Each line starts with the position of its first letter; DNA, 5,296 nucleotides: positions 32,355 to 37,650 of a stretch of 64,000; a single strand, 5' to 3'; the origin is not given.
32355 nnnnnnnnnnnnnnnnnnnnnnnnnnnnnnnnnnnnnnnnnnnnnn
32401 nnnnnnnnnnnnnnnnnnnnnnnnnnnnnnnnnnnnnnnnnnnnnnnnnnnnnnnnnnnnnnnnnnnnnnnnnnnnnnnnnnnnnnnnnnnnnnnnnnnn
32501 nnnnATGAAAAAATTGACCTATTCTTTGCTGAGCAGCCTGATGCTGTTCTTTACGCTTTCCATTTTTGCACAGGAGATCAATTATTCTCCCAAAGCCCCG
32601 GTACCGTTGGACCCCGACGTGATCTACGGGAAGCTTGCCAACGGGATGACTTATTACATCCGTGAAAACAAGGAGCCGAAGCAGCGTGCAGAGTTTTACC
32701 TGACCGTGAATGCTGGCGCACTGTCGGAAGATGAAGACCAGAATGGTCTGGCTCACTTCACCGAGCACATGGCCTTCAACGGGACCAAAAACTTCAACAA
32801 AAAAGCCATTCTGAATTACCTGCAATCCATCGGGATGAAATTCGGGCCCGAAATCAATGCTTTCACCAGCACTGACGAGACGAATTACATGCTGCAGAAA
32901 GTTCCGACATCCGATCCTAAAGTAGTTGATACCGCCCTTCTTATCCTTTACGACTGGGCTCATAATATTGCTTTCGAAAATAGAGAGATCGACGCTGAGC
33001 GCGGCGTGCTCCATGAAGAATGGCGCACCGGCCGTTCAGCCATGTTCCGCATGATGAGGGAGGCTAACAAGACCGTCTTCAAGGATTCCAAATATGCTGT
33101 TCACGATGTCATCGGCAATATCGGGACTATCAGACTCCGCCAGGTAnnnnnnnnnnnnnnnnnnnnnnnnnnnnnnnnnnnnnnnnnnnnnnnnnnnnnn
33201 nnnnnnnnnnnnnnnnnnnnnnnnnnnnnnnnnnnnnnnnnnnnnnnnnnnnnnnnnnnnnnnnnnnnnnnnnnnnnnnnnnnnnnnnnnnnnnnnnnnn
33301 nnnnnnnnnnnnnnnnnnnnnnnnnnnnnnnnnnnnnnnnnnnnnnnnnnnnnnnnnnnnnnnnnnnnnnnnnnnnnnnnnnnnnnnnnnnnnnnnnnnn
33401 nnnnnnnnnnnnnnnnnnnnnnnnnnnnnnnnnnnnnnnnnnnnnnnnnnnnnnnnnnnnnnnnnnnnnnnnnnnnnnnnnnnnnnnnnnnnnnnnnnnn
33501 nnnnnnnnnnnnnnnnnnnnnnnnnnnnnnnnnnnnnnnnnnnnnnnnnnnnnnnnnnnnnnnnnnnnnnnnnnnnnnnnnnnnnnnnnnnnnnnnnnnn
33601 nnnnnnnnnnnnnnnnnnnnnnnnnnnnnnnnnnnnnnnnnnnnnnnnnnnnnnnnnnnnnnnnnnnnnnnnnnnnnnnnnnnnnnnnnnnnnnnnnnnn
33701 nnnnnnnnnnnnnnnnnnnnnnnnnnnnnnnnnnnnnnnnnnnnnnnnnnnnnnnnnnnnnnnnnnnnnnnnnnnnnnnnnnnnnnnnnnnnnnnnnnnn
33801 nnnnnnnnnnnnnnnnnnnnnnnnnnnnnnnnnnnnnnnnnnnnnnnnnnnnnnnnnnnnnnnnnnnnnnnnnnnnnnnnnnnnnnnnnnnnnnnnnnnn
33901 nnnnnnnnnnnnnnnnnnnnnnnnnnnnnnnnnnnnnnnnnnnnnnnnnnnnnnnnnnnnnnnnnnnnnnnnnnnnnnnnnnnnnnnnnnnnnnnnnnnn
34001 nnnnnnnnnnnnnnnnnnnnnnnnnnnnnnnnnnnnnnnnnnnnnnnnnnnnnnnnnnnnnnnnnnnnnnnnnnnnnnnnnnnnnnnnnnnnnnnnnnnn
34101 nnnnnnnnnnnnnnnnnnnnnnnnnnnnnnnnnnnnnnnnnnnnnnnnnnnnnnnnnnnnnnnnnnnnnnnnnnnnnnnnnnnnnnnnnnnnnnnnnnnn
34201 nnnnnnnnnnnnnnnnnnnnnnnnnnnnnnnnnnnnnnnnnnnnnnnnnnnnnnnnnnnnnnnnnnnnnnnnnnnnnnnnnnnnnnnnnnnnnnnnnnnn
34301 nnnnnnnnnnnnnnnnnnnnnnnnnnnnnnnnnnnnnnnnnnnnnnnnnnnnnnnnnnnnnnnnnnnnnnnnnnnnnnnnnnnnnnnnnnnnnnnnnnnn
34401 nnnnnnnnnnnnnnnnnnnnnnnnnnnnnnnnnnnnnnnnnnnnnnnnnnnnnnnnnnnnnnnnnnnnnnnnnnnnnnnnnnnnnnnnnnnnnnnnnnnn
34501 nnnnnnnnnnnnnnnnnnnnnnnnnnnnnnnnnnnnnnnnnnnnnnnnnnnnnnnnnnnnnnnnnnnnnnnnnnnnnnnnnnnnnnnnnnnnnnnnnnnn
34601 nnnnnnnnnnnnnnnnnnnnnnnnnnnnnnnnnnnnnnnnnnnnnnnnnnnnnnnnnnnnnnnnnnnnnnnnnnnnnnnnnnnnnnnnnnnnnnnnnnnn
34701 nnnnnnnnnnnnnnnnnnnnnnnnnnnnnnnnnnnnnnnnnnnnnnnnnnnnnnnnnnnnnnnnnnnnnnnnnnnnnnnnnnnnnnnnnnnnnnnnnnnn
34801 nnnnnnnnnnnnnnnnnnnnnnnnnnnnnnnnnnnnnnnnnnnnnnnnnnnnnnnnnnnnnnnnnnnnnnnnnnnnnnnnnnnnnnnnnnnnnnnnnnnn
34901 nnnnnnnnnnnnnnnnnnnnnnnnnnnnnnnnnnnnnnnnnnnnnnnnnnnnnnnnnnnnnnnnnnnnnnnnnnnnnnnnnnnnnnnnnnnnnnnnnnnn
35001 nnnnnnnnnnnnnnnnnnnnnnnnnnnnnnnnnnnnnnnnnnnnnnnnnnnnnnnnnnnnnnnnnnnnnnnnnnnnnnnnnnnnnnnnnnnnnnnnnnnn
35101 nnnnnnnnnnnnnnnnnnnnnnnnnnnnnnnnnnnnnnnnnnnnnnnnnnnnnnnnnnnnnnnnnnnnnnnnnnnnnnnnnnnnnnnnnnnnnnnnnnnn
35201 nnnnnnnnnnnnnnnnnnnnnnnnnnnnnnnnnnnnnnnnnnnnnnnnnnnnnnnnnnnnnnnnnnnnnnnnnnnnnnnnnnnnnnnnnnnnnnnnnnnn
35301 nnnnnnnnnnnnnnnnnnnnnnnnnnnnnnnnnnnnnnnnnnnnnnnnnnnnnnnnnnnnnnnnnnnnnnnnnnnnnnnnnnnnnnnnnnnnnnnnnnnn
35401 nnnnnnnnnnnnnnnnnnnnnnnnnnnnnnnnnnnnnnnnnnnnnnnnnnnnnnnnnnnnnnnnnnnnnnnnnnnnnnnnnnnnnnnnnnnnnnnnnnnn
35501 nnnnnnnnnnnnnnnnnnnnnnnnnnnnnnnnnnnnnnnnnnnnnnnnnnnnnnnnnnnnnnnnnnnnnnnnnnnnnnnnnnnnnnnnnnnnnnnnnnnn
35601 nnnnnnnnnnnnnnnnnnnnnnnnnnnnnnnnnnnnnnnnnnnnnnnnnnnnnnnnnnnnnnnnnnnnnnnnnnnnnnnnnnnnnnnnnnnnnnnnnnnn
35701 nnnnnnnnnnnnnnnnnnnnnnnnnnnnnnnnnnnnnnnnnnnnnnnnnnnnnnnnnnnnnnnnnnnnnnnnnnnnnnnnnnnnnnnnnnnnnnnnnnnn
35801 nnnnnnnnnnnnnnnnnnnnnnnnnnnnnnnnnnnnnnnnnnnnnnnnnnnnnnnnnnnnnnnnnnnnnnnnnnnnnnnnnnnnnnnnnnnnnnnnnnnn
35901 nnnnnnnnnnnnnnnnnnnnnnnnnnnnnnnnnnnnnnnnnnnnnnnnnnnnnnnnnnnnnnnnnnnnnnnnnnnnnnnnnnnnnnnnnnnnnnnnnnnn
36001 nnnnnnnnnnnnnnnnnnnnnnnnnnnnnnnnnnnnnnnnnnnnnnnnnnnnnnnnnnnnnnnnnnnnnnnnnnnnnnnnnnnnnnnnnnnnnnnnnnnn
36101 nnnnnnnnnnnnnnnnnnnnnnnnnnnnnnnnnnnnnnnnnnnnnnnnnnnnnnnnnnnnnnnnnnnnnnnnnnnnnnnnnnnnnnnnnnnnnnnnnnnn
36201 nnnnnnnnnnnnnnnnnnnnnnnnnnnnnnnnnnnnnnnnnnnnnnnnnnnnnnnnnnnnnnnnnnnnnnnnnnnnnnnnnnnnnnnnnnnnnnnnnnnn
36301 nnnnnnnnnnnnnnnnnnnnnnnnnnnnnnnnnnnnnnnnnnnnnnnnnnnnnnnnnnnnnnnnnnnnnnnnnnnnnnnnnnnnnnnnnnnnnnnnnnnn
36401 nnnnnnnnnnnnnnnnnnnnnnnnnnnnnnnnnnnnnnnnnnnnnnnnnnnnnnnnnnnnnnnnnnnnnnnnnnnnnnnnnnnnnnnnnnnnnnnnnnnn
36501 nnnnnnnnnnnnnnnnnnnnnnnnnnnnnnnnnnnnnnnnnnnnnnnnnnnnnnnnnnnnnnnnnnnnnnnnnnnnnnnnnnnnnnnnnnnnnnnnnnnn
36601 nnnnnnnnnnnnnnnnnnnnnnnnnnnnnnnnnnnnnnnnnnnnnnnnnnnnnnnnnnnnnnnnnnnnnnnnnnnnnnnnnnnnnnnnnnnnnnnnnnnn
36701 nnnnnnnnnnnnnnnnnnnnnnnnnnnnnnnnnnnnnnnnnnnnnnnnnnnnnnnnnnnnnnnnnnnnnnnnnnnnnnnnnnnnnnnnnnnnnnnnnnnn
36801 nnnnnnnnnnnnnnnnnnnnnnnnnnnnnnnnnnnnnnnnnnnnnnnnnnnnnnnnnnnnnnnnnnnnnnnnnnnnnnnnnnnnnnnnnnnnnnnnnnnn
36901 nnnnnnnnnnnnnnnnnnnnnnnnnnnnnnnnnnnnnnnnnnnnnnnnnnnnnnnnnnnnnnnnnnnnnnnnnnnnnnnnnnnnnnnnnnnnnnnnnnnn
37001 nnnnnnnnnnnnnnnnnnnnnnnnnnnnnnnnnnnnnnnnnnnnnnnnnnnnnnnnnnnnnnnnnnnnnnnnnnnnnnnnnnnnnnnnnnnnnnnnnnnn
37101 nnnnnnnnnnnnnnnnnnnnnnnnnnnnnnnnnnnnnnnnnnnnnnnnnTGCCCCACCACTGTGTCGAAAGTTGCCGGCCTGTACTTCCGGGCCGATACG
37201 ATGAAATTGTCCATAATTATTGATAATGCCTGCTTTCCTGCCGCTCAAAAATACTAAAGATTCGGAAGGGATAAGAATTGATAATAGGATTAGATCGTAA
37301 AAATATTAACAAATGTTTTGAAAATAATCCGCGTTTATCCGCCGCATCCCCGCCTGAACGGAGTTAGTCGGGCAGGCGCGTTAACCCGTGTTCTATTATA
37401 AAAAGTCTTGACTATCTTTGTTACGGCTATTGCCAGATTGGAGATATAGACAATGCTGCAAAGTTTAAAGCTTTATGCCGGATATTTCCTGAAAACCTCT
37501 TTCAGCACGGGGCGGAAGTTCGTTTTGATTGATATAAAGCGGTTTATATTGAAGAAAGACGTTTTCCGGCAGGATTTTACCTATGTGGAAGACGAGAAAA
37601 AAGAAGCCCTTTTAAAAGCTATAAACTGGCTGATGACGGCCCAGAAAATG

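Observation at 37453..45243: Translationally coupled cassette: adenylation enzyme + carrier protein + three acyl/aminoacyl-transferase folds + deacetylase-like + alpha/alpha-toroid protein, with no DltB/DltD or condensation domain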

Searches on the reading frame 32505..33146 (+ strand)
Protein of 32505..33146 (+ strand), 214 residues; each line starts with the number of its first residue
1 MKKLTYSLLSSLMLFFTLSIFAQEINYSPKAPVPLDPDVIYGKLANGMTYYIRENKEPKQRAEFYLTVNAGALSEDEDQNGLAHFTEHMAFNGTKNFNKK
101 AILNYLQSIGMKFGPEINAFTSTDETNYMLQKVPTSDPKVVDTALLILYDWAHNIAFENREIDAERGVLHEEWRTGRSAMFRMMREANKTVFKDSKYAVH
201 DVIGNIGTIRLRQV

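Call 55: search_protein_families(library=pfam, proteins=[window:32505-33146:+], max_evalue=0.00001)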
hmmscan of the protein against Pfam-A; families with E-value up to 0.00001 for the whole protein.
window:32505-33146:+ (214 aa): 1 family
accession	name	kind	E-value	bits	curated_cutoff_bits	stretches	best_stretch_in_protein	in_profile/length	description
PF00675.25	Peptidase_M16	-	7.7e-29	100.9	22.3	1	53-179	4-122/149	Insulinase (Peptidase family M16)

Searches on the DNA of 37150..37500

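Call 76: search_rna_families(source=window, start=37150, end=37500, threshold=evalue, max_evalue=1)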
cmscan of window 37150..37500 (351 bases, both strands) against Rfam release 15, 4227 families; matches with E-value up to 1: 1.
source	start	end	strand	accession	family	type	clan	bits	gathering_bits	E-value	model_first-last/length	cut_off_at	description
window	37239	37324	+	RF02861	IR_84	Gene; sRNA;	-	20.4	51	0.26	1-186/186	no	Neisseria sRNA 84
